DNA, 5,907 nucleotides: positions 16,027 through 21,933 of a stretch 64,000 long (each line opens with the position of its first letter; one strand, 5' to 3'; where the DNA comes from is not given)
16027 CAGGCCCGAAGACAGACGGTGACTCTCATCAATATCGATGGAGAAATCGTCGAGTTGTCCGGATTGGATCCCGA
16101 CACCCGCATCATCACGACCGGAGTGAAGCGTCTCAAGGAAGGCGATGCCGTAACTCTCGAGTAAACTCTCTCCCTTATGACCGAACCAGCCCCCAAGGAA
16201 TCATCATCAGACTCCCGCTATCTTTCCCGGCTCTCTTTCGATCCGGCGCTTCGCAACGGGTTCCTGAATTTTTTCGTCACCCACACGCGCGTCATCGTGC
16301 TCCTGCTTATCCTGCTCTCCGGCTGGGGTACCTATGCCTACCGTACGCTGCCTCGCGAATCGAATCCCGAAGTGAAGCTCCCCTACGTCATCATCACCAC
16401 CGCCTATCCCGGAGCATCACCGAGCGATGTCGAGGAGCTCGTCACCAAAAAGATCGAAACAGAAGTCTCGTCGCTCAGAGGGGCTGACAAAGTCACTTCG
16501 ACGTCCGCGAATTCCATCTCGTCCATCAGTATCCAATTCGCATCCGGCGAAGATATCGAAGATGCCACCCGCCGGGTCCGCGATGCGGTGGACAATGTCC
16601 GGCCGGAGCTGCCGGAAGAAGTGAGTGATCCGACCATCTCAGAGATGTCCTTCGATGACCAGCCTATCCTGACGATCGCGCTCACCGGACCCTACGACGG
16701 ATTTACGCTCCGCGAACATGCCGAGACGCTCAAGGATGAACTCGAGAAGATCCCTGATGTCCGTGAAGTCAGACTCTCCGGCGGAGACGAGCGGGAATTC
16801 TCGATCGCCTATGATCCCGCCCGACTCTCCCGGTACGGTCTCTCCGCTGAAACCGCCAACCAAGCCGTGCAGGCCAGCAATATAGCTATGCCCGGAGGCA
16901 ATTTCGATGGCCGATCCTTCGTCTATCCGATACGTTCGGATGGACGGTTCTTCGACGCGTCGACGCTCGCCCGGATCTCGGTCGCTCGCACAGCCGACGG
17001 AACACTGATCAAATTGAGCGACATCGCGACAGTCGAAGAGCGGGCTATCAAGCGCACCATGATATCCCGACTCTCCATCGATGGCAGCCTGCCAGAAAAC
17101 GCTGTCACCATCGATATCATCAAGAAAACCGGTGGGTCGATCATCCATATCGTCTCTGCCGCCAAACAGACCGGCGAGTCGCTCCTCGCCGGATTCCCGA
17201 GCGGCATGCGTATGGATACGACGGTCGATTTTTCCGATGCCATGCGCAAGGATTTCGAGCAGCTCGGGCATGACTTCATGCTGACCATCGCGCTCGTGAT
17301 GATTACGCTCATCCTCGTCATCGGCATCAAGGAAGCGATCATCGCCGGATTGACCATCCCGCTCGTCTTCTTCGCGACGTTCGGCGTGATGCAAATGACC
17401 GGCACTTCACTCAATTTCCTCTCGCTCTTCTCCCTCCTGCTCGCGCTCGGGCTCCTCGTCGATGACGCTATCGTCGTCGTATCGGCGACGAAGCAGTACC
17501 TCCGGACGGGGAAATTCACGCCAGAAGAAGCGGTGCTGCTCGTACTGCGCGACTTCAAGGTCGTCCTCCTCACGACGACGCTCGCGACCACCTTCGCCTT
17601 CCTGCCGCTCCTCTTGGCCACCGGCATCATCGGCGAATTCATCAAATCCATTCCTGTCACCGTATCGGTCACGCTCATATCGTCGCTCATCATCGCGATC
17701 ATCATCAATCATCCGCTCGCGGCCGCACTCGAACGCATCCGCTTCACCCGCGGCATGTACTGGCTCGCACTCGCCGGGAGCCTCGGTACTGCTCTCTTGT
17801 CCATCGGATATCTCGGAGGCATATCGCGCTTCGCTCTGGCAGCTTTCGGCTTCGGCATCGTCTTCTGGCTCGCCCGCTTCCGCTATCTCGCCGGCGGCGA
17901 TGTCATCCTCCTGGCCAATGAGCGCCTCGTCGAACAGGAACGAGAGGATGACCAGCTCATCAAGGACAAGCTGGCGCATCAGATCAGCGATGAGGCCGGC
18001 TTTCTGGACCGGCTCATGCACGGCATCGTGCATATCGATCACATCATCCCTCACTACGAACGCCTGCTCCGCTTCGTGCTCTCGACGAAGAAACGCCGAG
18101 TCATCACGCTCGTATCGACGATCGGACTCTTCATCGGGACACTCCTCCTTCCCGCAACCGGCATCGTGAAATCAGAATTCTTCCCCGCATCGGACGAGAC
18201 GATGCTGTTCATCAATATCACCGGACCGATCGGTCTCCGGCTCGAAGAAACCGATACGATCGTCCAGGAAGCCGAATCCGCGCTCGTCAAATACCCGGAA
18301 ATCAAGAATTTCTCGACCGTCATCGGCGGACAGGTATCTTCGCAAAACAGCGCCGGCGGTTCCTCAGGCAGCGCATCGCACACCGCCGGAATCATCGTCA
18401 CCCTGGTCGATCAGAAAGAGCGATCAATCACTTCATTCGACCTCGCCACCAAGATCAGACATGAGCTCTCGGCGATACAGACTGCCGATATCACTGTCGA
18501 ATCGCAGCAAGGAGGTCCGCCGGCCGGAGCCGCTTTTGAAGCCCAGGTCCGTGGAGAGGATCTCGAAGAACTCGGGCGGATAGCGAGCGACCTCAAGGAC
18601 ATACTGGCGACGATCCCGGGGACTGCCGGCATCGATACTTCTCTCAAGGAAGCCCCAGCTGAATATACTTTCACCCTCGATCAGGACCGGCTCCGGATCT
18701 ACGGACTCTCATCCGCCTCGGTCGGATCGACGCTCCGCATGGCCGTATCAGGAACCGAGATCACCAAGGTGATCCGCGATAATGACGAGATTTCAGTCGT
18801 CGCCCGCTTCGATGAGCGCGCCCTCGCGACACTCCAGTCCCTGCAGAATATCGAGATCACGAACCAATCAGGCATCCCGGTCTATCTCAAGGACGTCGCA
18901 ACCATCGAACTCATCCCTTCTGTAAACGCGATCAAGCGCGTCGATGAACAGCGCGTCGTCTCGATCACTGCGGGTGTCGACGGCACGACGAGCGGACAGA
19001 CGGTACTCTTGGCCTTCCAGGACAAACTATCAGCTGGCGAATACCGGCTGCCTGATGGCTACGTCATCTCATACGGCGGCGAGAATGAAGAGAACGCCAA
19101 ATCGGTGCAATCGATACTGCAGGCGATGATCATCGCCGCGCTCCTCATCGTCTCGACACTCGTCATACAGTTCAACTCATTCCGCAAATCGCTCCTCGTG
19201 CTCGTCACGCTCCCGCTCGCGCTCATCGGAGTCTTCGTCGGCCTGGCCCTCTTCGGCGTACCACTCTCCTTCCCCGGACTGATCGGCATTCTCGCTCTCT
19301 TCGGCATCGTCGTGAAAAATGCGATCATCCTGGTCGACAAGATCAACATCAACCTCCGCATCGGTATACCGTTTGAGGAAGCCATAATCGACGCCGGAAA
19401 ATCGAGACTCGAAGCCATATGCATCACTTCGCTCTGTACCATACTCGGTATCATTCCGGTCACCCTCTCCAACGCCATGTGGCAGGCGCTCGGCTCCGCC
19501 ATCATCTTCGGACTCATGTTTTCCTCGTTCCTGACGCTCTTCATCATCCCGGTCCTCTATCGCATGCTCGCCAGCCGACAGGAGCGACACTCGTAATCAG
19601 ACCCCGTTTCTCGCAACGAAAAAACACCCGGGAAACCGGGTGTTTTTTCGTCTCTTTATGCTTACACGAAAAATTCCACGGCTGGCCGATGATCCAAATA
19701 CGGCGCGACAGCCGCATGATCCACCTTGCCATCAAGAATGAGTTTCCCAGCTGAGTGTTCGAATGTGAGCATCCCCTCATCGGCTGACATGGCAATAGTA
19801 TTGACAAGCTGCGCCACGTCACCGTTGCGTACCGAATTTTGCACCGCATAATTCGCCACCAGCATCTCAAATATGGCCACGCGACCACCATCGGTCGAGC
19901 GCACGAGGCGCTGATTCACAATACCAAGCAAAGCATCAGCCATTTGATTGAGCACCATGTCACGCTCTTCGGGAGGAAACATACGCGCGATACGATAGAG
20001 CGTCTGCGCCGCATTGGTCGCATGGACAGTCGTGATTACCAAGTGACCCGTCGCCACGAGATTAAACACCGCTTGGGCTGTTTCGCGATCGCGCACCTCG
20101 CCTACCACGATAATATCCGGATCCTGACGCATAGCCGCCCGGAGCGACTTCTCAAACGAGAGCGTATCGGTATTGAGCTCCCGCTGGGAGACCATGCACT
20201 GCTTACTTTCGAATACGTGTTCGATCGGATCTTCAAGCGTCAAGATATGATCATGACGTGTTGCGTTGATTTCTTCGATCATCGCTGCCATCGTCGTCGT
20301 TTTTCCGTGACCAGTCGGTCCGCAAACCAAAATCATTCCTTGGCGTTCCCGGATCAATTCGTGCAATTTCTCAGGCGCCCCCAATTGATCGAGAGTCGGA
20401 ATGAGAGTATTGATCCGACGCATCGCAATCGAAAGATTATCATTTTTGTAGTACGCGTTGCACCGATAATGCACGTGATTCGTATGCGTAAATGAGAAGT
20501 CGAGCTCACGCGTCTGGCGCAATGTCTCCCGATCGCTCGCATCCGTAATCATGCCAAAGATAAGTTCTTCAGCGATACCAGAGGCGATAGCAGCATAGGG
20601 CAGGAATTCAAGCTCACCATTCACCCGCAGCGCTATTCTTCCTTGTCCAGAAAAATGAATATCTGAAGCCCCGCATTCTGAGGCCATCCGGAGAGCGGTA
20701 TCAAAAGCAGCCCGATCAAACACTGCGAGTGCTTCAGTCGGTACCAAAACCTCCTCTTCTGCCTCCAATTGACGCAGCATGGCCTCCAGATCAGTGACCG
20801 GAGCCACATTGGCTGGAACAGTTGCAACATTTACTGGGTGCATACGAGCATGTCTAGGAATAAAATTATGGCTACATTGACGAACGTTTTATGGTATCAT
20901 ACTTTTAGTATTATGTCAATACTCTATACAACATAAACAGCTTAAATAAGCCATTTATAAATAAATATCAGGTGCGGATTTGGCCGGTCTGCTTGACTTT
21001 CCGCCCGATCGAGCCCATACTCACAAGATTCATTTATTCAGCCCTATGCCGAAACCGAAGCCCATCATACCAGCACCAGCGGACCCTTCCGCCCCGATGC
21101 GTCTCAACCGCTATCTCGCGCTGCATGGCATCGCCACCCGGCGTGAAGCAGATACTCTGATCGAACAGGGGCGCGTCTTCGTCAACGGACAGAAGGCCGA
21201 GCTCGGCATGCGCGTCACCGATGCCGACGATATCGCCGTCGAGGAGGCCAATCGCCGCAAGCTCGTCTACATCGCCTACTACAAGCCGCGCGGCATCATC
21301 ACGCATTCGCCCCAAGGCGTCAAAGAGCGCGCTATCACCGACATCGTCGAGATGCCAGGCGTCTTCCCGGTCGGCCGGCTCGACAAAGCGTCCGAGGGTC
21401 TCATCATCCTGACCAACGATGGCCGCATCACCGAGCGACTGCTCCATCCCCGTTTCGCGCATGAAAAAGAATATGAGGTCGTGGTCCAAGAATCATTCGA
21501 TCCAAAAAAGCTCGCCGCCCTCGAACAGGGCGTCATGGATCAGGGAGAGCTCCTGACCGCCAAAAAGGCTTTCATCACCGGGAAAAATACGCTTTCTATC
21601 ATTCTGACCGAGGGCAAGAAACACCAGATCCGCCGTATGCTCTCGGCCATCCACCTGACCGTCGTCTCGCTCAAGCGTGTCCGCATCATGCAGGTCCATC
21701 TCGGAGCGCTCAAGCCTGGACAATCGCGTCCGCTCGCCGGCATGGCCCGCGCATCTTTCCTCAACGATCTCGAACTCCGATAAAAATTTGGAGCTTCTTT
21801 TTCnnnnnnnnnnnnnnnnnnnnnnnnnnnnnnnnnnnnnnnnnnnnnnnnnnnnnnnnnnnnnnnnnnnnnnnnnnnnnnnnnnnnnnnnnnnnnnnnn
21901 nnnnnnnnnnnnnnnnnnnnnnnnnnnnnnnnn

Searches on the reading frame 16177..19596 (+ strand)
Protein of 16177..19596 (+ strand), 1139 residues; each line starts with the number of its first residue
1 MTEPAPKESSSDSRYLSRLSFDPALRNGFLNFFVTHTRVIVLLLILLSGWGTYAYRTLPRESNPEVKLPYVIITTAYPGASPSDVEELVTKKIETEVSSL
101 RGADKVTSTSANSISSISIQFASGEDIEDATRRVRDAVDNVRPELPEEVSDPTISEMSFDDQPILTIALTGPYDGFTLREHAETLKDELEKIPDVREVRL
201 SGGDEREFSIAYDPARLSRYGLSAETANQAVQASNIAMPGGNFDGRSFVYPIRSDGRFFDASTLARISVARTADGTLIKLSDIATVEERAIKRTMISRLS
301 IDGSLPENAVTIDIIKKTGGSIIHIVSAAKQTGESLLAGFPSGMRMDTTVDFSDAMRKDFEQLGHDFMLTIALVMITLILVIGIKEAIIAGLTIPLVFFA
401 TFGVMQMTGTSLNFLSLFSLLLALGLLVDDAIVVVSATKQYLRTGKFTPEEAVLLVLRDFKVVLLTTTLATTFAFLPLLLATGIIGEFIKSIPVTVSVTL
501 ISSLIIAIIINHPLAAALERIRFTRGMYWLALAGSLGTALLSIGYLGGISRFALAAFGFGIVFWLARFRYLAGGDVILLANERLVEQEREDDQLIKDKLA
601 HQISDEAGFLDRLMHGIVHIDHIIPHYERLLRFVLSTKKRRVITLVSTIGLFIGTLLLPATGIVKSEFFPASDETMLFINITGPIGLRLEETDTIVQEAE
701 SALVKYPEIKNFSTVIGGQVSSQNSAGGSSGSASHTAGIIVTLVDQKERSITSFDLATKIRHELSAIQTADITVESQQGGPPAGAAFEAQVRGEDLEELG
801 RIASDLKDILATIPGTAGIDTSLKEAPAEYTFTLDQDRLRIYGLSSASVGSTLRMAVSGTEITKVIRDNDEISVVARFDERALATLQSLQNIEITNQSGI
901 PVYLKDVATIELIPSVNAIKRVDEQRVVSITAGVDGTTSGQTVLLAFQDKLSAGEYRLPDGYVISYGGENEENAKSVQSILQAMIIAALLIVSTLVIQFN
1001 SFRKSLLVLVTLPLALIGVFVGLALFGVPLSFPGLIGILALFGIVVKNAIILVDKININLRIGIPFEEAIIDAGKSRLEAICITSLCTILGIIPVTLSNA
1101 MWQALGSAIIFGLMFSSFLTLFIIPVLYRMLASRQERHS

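Call 59: search_protein_families(library=pfam, proteins=[window:16177-19596:+], max_evalue=0.001)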
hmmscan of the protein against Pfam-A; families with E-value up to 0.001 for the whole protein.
window:16177-19596:+ (1139 aa): 2 families
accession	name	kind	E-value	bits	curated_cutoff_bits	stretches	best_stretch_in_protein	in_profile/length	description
PF00873.25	ACR_tran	-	3.4e-186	621.4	28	2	29-517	1-488/1021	AcrB/AcrD/AcrF family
PF02355.23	SecD_SecF_C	-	1e-06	28.7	20.5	1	977-1131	30-186/189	Protein export membrane protein SecD/SecF, C-terminal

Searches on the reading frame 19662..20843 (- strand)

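Call 59: search_protein_families(library=pfam, proteins=[window:19662-20843:-], max_evalue=0.001)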
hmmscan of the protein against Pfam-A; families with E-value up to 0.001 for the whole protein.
window:19662-20843:- (393 aa): 6 families
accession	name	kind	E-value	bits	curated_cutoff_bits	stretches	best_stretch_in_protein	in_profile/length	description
PF00437.27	T2SSE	-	4e-48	164.4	24.9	1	48-316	13-280/370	Type II/IV secretion system protein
PF04851.21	ResIII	-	9.6e-05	22.8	22.5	1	153-207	8-63/164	Type III restriction enzyme, res subunit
PF13401.12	AAA_22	-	0.00017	22.4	27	1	165-201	2-37/130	AAA domain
PF13671.12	AAA_33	-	0.00031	21.5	27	1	170-285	1-115/143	AAA domain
PF12775.13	AAA_7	-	0.00089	19.3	25.8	0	145-196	11-61/181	P-loop containing dynein motor region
PF25199.1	nSTAND_NTPase5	-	0.00095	19.4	34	0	164-213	37-86/145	Novel STAND NTPase 5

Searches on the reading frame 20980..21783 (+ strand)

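Call 59: search_protein_families(library=pfam, proteins=[window:20980-21783:+], max_evalue=0.001)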
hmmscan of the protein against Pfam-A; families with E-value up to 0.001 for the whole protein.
window:20980-21783:+ (267 aa): 2 families
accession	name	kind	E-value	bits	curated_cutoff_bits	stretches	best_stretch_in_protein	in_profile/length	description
PF00849.27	PseudoU_synth_2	-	2.5e-19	70.5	26.8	1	97-223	2-152/152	RNA pseudouridylate synthase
PF01479.30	S4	-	5.5e-11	42.5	22.8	1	40-85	1-48/48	S4 domain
